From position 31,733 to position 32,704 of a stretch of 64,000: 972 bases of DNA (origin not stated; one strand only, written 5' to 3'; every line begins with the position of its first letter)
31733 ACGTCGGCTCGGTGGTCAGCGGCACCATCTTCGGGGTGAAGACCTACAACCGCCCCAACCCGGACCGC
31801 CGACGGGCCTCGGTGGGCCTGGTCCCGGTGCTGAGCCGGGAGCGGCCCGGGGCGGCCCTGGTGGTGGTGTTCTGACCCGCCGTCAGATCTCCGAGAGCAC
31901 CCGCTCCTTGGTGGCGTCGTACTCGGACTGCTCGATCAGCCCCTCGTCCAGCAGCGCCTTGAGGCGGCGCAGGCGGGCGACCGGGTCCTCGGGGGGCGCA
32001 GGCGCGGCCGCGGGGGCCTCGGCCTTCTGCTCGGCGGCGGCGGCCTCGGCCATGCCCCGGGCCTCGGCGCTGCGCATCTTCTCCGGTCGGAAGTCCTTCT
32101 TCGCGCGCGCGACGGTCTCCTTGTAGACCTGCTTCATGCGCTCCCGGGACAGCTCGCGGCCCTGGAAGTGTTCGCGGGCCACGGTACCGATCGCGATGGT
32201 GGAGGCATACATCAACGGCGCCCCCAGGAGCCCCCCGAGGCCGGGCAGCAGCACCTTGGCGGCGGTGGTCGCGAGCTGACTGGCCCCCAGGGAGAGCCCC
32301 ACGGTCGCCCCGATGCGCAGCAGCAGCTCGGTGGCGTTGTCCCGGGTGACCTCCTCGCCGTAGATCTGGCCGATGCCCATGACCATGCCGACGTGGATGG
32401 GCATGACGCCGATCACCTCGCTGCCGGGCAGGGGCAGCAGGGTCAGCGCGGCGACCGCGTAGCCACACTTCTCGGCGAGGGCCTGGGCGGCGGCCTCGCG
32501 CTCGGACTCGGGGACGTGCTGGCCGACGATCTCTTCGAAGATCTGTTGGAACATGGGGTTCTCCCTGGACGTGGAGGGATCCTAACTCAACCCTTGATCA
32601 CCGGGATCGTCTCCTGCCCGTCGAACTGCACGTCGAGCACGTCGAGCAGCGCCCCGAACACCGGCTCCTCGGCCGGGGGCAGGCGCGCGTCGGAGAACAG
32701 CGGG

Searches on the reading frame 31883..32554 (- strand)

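Call 54: search_protein_families(library=pfam, proteins=[window:31883-32554:-], max_evalue=0.001)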
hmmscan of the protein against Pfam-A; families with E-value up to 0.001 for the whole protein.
window:31883-32554:- (223 aa): 2 families
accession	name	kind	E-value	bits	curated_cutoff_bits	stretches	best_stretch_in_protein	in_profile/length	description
PF05128.17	DUF697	-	5.9e-09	36.3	27.7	1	16-108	15-108/162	Domain of unknown function (DUF697)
PF09851.14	SHOCT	-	4.3e-05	23.5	27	1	194-220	2-28/28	Short C-terminal domain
